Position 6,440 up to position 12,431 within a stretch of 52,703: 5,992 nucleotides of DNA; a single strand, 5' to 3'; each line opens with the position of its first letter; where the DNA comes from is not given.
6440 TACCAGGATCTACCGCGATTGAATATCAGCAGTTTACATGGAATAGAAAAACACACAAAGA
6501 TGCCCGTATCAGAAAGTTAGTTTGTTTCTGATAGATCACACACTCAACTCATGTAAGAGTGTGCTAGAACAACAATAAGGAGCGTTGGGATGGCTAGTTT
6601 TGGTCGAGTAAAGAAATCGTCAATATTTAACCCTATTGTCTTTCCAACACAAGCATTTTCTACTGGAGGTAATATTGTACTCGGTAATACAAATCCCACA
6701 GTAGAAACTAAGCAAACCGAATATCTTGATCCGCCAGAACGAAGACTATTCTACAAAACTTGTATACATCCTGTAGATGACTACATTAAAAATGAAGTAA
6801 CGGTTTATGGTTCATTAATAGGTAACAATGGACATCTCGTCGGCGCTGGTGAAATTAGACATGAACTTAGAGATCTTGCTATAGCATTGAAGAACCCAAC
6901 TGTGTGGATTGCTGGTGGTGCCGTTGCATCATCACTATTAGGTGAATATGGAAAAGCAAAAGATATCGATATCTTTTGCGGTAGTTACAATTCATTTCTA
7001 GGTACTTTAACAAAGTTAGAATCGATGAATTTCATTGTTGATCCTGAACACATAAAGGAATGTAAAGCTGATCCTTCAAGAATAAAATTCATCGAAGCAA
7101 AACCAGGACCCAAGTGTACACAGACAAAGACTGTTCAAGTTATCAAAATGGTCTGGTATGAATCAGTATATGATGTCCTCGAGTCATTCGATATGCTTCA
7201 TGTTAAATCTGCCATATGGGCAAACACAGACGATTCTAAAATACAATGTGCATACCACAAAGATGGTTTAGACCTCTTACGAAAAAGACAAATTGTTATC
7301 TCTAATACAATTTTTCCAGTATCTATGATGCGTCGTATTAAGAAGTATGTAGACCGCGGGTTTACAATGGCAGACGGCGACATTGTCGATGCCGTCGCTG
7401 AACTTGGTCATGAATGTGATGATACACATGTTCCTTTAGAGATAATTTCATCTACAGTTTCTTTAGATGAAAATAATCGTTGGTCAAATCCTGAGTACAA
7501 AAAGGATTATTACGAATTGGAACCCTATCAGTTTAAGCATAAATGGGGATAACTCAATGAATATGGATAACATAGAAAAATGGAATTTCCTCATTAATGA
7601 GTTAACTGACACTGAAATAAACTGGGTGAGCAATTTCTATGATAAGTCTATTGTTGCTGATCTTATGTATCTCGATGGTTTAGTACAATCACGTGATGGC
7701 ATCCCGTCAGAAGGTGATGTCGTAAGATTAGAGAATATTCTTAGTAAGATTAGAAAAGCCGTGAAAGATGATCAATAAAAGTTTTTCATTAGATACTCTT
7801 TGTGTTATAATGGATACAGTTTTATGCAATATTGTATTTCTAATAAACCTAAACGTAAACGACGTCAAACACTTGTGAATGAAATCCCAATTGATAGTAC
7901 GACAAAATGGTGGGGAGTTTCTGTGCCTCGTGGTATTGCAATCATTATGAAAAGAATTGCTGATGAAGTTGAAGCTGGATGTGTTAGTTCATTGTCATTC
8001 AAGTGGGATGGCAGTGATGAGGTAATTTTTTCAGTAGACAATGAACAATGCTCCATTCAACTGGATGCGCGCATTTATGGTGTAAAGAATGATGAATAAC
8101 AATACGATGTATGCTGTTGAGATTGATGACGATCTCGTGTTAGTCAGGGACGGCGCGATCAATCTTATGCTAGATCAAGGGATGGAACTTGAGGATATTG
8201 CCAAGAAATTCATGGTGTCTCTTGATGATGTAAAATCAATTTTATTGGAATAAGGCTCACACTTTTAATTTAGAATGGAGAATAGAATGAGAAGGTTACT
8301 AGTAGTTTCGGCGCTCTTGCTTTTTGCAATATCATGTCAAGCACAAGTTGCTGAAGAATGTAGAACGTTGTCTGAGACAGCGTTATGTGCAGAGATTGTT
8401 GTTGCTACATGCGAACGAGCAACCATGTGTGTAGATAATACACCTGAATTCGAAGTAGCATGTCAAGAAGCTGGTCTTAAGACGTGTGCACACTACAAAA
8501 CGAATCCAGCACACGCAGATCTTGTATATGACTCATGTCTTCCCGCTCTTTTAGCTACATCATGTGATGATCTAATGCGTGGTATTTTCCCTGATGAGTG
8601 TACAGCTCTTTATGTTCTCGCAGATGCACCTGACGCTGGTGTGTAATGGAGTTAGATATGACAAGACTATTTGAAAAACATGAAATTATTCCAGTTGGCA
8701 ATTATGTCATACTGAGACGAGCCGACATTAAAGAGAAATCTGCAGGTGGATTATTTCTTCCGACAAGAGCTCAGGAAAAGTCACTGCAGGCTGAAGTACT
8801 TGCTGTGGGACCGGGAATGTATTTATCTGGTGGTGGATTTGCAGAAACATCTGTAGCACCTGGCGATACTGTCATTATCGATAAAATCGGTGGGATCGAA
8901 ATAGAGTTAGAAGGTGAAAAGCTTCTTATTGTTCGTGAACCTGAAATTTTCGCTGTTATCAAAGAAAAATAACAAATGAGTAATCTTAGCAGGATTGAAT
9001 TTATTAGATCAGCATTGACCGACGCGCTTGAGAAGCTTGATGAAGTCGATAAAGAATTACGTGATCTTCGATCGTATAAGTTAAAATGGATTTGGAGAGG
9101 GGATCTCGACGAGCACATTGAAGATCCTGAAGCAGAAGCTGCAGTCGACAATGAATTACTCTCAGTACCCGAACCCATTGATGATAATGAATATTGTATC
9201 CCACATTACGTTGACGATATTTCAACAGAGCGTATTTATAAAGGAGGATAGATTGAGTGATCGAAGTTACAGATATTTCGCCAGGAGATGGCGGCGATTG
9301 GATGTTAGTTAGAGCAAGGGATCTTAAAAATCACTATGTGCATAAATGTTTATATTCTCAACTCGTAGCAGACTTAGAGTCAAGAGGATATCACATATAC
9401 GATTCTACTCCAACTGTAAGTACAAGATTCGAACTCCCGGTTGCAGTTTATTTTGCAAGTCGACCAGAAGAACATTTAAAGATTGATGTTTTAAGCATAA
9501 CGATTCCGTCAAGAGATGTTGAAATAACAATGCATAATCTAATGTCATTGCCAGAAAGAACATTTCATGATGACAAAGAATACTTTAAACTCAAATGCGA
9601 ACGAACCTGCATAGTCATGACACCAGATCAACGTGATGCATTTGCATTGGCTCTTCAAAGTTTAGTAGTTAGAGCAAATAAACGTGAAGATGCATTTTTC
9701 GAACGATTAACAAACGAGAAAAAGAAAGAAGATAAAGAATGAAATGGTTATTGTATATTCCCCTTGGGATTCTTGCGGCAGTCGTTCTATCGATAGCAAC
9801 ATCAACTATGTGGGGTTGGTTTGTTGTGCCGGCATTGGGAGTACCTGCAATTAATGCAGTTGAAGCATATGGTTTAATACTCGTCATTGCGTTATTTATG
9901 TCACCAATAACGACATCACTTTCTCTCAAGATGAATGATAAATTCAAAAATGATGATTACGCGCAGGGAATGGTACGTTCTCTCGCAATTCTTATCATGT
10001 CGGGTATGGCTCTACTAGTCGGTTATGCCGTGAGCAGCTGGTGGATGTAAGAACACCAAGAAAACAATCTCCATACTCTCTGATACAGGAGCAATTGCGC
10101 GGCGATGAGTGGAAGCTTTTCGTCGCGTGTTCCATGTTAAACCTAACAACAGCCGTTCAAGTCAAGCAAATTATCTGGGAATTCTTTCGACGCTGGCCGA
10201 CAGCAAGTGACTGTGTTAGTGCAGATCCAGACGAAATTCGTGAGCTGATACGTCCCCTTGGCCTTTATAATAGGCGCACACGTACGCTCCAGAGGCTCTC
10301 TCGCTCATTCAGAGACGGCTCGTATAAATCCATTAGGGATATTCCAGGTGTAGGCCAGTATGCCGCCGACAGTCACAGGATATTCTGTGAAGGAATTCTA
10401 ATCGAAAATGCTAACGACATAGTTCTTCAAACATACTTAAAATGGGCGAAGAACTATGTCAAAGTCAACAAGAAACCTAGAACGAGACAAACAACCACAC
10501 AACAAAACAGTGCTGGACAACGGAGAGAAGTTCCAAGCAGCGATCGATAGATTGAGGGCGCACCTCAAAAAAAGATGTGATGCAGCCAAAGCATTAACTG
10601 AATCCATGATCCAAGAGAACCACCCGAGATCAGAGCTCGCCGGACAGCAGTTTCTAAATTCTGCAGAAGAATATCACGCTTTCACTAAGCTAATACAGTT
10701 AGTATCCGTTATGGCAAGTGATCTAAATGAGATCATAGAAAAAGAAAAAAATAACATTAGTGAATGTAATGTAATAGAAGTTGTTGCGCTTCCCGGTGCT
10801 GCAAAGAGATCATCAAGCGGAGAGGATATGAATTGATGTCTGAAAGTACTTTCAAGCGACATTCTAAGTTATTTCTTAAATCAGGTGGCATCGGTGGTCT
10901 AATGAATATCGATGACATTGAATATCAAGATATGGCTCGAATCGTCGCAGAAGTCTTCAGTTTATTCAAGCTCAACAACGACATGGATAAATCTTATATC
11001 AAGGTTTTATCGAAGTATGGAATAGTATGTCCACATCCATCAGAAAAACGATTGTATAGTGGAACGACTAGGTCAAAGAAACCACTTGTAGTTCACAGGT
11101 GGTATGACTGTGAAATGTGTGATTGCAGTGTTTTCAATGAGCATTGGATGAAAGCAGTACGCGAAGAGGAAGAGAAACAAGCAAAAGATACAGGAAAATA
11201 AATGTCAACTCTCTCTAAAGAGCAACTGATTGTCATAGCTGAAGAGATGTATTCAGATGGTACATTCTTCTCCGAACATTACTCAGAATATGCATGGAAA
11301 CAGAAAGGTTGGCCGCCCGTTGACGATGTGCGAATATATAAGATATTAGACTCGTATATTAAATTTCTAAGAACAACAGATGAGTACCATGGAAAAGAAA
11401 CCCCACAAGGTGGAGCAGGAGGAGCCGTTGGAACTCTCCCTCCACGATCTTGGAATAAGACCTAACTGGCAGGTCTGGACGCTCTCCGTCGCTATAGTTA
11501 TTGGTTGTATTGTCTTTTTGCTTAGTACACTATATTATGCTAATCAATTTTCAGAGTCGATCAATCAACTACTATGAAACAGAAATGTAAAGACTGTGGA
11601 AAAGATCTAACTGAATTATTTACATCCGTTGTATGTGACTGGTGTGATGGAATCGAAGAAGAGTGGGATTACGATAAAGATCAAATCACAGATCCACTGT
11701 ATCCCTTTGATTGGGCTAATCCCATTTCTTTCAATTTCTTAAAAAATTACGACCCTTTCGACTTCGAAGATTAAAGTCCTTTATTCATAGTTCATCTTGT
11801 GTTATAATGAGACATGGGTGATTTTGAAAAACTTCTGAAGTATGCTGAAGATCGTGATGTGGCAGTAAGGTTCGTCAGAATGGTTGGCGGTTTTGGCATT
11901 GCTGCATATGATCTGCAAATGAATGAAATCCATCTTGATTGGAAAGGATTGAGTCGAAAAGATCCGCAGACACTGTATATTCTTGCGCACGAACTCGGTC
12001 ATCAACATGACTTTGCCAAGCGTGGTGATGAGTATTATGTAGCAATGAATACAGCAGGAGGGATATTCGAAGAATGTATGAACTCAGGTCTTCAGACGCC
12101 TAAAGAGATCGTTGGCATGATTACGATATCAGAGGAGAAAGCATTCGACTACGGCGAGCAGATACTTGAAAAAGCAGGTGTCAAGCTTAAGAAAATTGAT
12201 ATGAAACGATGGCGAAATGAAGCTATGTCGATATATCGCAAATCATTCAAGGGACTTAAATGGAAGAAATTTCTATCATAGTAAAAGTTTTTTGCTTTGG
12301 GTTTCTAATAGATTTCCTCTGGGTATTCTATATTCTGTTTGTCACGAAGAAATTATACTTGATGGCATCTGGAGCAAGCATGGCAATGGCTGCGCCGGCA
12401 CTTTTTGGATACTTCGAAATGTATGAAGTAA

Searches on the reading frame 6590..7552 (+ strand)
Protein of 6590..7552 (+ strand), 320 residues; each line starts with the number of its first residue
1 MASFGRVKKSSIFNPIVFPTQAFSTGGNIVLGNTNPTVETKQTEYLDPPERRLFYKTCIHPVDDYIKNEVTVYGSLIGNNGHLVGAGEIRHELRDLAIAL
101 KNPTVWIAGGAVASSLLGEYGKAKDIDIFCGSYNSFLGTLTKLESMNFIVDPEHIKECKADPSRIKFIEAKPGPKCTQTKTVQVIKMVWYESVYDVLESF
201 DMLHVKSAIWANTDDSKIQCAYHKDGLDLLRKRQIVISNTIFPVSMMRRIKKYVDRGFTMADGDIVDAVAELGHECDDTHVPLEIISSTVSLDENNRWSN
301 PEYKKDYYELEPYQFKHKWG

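Call 10: search_protein_families(library=phrogs, proteins=[window:6590-7552:+], max_evalue=0.001)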
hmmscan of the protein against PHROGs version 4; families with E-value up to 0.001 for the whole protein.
window:6590-7552:+ (320 aa): 4 families
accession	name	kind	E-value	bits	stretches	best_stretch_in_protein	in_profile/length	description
phrog_4400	-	unknown function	2.3e-16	61.1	1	102-272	24-192/248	-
phrog_27100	-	unknown function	5.7e-10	39.8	1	102-267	28-176/386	-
phrog_18122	-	unknown function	4e-08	34.1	1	99-261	21-184/365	-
phrog_1614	-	DNA, RNA and nucleotide metabolism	0.00015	22.5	1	98-201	30-139/268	nucleotidyltransferase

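Call 11: search_protein_families(library=pfam, proteins=[window:6590-7552:+], max_evalue=0.001)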
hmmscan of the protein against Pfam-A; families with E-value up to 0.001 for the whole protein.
window:6590-7552:+ (320 aa): 0 families

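Call 106: search_protein_families(library=pfam, proteins=[window:6590-7552:+], max_evalue=0.1)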
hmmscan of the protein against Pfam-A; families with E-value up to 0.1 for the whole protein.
window:6590-7552:+ (320 aa): 0 families

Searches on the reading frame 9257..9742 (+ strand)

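Call 106: search_protein_families(library=pfam, proteins=[window:9257-9742:+], max_evalue=0.1)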
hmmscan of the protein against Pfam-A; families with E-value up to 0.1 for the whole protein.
window:9257-9742:+ (161 aa): 1 family
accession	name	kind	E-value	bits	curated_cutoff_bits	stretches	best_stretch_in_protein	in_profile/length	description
PF18106.7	Rol_Rep_N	-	0.055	14.1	23.7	1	74-108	2-36/91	Rolling Circle replication initiation protein N-terminal domain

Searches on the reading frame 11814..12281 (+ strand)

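Call 106: search_protein_families(library=pfam, proteins=[window:11814-12281:+], max_evalue=0.1)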
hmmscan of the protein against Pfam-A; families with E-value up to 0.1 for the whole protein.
window:11814-12281:+ (155 aa): 2 families
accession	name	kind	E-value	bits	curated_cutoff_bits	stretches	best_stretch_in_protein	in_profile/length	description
PF13583.11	Reprolysin_4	-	0.054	13.6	22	1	48-106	133-190/203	Metallo-peptidase family M12B Reprolysin-like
PF10263.15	SprT-like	-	0.09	13.1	25.6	0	13-71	18-79/108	SprT-like family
